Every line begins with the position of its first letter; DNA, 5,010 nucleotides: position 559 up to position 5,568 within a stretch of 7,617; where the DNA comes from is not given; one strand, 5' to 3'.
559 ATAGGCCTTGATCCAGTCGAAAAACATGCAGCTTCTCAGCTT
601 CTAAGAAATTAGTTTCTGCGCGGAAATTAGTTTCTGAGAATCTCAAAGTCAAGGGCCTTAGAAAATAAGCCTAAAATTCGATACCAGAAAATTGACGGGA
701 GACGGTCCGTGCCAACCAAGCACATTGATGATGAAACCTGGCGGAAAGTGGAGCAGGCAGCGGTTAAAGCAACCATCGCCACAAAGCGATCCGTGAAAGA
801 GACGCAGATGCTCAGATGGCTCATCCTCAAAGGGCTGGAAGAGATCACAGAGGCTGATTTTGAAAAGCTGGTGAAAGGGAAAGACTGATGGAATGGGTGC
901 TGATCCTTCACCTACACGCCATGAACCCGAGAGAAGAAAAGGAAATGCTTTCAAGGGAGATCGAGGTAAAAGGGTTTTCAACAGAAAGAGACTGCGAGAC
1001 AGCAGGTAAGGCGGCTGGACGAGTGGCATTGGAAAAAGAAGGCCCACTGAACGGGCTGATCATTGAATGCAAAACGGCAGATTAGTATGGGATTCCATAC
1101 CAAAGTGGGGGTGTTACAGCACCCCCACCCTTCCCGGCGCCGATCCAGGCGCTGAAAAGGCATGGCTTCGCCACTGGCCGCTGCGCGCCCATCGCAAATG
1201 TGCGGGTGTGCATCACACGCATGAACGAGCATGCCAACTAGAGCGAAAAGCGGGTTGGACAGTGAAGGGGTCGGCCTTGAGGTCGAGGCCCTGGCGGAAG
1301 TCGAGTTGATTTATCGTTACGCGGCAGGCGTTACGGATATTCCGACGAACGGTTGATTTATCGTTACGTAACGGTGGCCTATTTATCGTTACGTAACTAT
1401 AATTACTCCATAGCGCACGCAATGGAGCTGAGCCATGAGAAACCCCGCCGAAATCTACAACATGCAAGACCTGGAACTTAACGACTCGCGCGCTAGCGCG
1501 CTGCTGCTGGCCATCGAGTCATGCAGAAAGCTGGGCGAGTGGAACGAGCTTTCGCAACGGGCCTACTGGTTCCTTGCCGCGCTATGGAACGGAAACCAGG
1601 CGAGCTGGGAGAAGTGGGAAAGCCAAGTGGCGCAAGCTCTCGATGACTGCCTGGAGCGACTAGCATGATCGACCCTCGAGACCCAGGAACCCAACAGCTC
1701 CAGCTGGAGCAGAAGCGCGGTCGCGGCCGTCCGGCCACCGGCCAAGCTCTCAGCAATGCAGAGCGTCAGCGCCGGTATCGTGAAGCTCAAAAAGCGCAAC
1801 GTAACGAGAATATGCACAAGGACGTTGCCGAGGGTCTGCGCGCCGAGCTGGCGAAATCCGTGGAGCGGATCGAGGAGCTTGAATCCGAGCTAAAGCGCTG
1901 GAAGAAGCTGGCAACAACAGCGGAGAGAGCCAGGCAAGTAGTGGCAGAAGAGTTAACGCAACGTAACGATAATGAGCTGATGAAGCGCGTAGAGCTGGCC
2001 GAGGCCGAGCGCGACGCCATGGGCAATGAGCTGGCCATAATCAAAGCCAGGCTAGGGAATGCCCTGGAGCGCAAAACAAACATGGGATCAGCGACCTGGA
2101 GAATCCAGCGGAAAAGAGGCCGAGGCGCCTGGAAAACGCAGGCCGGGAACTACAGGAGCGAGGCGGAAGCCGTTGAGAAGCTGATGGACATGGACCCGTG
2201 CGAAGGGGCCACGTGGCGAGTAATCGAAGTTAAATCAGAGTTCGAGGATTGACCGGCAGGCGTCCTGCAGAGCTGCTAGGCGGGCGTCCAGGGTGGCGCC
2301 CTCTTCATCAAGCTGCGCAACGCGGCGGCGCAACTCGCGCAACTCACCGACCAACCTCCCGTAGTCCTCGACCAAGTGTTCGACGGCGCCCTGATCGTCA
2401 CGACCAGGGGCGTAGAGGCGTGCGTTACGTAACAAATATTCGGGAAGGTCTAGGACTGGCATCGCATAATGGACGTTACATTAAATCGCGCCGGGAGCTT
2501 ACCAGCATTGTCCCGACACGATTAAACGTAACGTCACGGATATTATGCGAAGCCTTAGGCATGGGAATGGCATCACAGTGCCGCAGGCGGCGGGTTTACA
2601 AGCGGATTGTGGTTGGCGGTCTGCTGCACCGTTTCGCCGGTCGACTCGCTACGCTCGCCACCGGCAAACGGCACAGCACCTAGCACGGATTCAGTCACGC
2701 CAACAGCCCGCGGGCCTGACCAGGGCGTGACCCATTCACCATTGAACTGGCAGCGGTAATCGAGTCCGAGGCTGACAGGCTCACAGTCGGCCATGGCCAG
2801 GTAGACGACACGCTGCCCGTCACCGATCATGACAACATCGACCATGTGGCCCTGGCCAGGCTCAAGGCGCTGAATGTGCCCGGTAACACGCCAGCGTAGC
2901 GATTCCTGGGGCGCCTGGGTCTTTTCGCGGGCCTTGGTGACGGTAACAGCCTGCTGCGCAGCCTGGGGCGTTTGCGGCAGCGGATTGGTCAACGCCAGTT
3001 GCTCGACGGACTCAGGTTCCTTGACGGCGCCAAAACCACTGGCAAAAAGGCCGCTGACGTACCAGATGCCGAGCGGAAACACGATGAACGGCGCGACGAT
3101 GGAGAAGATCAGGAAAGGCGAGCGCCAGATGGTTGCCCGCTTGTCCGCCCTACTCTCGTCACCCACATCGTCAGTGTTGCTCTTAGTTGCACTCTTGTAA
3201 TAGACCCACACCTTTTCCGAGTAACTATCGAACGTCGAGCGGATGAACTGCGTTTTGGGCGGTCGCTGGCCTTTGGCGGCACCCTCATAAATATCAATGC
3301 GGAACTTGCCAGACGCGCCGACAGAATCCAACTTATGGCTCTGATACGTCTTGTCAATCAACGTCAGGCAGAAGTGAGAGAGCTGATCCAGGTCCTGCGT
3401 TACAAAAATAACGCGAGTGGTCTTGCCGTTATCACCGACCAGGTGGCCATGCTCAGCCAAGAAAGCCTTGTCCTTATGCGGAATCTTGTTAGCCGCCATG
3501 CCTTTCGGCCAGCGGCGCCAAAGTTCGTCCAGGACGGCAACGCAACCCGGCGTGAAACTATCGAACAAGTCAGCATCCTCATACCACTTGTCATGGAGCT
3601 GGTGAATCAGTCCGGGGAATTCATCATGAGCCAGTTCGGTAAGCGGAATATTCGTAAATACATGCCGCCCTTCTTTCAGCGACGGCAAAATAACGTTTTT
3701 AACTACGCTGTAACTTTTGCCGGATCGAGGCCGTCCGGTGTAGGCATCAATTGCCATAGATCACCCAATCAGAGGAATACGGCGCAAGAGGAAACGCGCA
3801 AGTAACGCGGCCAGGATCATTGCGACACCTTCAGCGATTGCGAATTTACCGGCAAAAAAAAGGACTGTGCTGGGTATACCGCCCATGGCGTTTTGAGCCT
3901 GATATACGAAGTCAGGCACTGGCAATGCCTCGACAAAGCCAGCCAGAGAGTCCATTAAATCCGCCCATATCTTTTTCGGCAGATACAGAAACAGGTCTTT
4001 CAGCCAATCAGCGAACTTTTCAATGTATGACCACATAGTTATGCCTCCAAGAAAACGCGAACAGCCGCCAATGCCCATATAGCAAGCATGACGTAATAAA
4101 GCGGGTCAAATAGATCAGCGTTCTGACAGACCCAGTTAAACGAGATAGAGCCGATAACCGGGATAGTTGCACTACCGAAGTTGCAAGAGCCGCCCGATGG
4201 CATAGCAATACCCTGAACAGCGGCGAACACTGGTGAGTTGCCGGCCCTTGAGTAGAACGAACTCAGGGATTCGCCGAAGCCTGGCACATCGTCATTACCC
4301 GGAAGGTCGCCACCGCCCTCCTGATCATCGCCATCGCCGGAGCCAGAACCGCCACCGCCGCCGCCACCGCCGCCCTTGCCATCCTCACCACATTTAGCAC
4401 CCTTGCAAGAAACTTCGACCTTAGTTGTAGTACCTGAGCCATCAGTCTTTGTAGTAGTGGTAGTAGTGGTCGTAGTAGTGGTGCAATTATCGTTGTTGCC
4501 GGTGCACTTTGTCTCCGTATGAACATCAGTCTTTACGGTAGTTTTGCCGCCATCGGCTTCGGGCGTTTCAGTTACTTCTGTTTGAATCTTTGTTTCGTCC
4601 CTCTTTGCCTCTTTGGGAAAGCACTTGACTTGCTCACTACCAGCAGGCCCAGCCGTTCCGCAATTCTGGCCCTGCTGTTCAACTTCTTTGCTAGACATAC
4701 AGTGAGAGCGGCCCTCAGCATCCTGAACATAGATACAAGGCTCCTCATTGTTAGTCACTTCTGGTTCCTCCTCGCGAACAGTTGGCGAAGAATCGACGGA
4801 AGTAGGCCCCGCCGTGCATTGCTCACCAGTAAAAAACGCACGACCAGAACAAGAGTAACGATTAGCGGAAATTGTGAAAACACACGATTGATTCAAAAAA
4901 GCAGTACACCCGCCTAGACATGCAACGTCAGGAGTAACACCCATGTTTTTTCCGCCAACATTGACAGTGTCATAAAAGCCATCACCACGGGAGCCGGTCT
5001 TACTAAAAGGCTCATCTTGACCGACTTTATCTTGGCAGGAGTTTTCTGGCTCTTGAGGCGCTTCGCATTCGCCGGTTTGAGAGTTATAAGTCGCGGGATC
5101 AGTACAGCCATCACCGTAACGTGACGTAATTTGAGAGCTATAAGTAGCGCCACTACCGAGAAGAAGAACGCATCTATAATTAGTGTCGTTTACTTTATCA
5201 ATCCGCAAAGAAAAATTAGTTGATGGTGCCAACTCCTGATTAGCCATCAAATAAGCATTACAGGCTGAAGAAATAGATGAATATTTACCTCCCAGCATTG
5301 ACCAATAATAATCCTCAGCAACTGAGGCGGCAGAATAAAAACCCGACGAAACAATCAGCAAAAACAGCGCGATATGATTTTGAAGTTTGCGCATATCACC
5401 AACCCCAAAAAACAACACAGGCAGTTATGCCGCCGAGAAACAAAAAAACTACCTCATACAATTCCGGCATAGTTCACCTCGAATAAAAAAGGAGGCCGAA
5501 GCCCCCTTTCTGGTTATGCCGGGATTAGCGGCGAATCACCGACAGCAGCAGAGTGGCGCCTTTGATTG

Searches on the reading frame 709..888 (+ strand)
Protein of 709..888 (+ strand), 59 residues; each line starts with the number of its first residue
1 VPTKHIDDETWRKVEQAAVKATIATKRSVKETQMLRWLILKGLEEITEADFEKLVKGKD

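Call 5: search_protein_families(library=pfam, proteins=[window:709-888:+], max_evalue=0.1)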
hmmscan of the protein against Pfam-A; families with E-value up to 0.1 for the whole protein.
window:709-888:+ (59 aa): 0 families

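Call 6: search_protein_families(library=phrogs, proteins=[window:709-888:+], max_evalue=0.1)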
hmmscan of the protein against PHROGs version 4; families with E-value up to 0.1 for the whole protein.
window:709-888:+ (59 aa): 2 families
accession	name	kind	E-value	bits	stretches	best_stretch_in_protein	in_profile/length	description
phrog_5219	-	unknown function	2.9e-23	82.6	1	1-57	2-58/63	-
phrog_2503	-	unknown function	0.079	13.5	1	5-41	9-45/65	-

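Call 12: search_protein_families(library=ncbifam, proteins=[window:709-888:+], max_evalue=1)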
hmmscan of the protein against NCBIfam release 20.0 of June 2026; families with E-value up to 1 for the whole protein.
window:709-888:+ (59 aa): 2 families
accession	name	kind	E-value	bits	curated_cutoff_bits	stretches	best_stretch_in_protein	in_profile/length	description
NF051879.1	TDE1658_narrow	equivalog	0.016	14.2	340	1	13-58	75-120/342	MOSP complex formation periplasmic protein, TDE1658 family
TIGR01724.1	hmd_rel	subfamily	0.078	12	167.2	1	5-33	55-83/341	H2-forming N(5),N(10)-methenyltetrahydromethanopterin dehydrogenase-related protein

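Call 72: search_protein_families(library=padloc, proteins=[window:709-888:+], max_evalue=0.01)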
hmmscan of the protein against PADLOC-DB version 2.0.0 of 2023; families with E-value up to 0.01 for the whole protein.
window:709-888:+ (59 aa): 0 families

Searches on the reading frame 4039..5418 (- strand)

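Call 5: search_protein_families(library=pfam, proteins=[window:4039-5418:-], max_evalue=0.1)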
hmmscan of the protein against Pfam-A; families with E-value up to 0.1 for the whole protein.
window:4039-5418:- (459 aa): 0 families

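Call 6: search_protein_families(library=phrogs, proteins=[window:4039-5418:-], max_evalue=0.1)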
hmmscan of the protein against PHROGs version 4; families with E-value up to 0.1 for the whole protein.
window:4039-5418:- (459 aa): 3 families
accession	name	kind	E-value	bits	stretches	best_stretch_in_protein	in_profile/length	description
phrog_4352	-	unknown function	1.8e-26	94.1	1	20-356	4-330/479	-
phrog_815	-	unknown function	8.8e-20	72.3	1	17-458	4-419/420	-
phrog_11232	-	unknown function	6e-05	23.8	1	286-459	47-236/236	-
